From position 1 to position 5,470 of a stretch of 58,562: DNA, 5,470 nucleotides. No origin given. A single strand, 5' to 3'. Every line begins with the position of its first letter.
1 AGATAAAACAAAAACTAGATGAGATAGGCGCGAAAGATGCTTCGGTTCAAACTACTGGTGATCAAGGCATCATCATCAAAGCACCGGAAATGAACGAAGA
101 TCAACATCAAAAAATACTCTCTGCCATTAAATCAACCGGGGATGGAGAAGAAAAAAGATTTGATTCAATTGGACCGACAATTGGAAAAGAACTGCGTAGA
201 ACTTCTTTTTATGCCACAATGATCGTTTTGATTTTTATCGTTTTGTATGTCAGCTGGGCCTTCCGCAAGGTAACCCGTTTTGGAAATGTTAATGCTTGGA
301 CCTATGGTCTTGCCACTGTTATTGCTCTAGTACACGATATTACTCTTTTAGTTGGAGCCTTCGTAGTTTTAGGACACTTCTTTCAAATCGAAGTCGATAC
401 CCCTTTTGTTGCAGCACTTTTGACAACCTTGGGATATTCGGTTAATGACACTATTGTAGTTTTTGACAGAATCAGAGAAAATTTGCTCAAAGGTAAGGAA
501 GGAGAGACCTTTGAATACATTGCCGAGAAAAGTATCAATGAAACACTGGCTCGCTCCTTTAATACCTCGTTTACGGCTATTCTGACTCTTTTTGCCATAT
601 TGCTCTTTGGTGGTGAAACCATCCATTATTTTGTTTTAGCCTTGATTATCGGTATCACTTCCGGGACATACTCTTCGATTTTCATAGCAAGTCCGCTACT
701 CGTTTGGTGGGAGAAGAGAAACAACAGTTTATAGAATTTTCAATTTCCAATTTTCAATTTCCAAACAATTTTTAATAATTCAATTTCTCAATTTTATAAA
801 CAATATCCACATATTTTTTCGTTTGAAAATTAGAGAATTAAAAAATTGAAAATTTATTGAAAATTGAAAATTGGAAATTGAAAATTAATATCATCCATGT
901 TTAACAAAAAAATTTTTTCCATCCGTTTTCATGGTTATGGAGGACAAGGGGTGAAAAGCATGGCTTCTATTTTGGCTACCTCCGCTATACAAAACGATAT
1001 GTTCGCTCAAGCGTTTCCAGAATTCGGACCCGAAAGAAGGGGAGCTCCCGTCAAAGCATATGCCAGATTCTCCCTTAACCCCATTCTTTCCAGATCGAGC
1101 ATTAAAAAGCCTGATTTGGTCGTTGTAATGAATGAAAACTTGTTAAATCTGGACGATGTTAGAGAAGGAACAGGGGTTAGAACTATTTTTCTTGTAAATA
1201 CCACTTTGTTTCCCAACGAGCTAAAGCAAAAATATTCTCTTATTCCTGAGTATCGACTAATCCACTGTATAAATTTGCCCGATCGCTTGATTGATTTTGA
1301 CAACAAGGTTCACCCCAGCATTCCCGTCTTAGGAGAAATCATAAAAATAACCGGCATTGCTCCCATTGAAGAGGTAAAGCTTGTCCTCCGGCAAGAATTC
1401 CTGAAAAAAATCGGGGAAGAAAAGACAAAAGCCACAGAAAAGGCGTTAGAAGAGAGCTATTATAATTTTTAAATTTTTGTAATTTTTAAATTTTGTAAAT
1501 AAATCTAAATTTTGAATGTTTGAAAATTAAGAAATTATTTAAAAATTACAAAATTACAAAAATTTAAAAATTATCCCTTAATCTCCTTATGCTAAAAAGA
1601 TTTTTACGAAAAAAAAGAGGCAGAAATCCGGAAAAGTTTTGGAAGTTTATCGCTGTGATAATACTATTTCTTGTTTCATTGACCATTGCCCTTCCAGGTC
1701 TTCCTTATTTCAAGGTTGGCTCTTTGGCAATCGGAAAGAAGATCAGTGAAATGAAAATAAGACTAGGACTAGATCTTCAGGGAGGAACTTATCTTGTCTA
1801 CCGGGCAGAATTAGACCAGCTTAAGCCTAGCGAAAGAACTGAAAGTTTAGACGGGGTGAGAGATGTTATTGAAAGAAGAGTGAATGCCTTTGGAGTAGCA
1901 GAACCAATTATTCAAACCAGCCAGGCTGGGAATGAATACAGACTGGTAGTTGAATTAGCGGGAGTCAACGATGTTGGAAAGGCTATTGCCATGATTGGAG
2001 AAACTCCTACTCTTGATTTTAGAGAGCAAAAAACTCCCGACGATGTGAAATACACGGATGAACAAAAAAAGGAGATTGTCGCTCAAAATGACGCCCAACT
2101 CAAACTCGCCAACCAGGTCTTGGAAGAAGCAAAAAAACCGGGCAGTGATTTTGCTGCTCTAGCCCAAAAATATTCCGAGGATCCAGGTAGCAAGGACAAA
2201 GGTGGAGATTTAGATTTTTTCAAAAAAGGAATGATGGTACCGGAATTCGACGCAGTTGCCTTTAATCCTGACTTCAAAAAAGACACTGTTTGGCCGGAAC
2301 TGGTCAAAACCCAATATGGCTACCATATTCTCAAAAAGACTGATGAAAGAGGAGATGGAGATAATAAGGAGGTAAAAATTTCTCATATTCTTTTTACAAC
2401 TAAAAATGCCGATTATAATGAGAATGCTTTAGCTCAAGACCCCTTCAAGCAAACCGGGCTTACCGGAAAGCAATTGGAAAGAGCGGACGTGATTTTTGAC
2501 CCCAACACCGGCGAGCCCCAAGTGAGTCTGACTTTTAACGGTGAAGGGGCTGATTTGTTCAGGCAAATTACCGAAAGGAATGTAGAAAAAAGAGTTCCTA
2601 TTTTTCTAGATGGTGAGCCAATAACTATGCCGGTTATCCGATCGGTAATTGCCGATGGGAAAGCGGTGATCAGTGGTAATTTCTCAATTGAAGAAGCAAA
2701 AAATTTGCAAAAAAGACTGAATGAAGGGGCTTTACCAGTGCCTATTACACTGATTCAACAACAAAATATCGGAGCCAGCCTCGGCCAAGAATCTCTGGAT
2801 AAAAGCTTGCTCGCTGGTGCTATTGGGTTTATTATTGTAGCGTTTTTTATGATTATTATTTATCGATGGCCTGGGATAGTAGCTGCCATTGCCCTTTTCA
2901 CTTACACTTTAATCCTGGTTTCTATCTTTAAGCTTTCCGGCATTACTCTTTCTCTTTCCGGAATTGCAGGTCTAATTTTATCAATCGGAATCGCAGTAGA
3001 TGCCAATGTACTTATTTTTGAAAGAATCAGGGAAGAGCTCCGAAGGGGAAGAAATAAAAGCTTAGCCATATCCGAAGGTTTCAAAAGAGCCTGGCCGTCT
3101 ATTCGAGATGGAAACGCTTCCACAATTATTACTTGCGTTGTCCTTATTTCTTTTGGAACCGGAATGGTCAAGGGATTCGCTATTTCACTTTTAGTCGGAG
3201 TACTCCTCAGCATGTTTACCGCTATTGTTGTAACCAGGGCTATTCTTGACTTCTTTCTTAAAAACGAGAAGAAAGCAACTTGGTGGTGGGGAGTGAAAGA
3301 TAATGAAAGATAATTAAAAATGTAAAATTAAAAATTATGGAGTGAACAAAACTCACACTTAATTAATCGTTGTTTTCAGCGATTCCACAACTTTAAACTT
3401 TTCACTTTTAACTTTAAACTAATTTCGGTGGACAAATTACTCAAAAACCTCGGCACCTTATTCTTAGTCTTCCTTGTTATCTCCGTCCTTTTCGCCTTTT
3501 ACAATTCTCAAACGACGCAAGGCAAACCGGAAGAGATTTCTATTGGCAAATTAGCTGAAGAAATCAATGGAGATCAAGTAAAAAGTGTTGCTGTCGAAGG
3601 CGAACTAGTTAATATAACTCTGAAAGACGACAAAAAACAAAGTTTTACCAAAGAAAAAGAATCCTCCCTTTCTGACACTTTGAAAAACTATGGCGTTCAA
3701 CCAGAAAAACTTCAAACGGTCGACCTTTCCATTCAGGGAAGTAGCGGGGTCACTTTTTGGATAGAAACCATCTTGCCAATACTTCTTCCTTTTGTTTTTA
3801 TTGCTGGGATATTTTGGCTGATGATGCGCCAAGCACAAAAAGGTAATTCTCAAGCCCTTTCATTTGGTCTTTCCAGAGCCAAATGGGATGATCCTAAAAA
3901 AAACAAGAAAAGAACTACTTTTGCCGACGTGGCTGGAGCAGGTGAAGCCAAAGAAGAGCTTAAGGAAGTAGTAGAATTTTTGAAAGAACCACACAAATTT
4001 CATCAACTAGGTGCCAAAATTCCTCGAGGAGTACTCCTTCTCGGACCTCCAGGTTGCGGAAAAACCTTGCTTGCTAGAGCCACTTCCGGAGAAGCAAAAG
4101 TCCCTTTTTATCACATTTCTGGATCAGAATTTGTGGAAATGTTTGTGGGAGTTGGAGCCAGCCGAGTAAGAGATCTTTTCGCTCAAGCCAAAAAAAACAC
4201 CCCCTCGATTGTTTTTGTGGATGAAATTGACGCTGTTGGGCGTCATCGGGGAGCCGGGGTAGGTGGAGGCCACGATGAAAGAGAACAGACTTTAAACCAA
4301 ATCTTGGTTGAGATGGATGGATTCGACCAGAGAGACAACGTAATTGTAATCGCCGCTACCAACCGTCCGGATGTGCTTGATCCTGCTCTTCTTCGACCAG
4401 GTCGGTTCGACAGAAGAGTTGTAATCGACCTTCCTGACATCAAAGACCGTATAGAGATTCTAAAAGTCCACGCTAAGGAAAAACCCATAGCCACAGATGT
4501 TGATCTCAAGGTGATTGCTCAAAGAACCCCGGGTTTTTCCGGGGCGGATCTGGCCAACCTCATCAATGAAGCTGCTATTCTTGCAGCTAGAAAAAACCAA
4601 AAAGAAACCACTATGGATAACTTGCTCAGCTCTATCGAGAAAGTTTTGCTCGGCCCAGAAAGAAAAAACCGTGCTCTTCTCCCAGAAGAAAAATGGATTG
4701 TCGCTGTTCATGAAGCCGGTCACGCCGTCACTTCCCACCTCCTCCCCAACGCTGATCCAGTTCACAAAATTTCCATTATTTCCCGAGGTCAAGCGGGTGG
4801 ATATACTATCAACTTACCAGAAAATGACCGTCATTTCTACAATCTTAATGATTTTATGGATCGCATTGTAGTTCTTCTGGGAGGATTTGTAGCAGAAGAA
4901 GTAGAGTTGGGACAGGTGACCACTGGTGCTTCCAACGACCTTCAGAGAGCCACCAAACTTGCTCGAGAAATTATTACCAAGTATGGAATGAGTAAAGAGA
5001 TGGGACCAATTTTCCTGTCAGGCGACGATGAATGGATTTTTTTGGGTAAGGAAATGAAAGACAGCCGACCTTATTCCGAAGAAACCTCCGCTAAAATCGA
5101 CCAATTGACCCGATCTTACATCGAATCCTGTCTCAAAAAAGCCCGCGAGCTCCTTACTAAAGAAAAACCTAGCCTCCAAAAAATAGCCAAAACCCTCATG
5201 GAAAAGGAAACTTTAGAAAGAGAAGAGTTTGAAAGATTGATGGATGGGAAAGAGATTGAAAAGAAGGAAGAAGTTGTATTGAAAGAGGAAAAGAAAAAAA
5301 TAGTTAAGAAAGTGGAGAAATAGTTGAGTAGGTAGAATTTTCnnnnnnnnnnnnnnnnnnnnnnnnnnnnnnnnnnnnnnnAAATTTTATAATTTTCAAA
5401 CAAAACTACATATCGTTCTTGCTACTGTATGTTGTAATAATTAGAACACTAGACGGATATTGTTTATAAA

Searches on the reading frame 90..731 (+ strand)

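Call 72: search_protein_families(library=pfam, proteins=[window:90-731:+], max_evalue=0.0001)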
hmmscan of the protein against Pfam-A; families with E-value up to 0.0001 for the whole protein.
window:90-731:+ (214 aa): 1 family
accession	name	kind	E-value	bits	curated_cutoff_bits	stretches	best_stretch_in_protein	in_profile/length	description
PF02355.23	SecD_SecF_C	-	8.2e-58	195.4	20.5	1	14-209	7-188/189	Protein export membrane protein SecD/SecF, C-terminal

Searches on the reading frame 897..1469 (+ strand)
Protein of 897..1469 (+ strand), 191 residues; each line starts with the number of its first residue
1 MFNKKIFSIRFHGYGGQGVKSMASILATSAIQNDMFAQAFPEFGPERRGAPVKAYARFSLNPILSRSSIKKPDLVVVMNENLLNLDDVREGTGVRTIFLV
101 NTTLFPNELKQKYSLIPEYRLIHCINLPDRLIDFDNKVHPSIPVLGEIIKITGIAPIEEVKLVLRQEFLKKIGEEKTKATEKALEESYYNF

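Call 72: search_protein_families(library=pfam, proteins=[window:897-1469:+], max_evalue=0.0001)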
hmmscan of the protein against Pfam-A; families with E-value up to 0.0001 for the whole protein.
window:897-1469:+ (191 aa): 1 family
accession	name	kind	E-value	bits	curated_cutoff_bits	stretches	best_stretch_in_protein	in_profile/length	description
PF01558.24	POR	-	9e-25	88.3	27.4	1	15-184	1-172/173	Pyruvate ferredoxin/flavodoxin oxidoreductase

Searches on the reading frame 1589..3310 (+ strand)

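Call 72: search_protein_families(library=pfam, proteins=[window:1589-3310:+], max_evalue=0.0001)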
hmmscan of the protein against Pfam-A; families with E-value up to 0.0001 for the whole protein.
window:1589-3310:+ (574 aa): 7 families
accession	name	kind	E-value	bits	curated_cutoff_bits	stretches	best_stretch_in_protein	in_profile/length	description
PF22599.2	SecDF_P1_head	-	3.5e-28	98.2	27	1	287-384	17-114/114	SecDF, P1 head subdomain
PF13616.12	Rotamase_3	-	1.3e-23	84.2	22.5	1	165-253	31-115/116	PPIC-type PPIASE domain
PF02355.23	SecD_SecF_C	-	1e-18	67.9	20.5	1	387-556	14-186/189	Protein export membrane protein SecD/SecF, C-terminal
PF00639.27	Rotamase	-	4.9e-18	66.3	21.7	1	164-252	12-97/97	PPIC-type PPIASE domain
PF21760.3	SecD_1st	-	5.5e-16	58.2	27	1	89-148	3-59/60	Protein translocase subunit SecDF, P1 domain, N-terminal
PF03176.21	MMPL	-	1.1e-09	38.2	20.5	1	407-559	146-305/333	MMPL family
PF00873.25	ACR_tran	-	1.4e-07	30.1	28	1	390-563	322-496/1021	AcrB/AcrD/AcrF family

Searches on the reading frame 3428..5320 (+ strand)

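Call 72: search_protein_families(library=pfam, proteins=[window:3428-5320:+], max_evalue=0.0001)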
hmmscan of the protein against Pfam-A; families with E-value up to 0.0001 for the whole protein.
window:3428-5320:+ (631 aa): 5 families
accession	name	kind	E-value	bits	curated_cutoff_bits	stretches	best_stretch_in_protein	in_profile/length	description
PF01434.24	Peptidase_M41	-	2.9e-63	213.6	29.9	1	419-604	5-191/191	Peptidase family M41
PF00004.35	AAA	-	5.8e-44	150.1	21.2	1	202-334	1-130/131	ATPase family associated with various cellular activities (AAA)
PF17862.7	AAA_lid_3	-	5.8e-16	58.2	27.2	1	357-399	1-43/45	AAA+ lid domain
PF06480.20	FtsH_ext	-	2.3e-06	28.2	25.5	1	12-93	5-99/103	FtsH Extracellular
PF07728.20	AAA_5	-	3.6e-05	24.2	22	0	201-323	1-137/139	AAA domain (dynein-related subfamily)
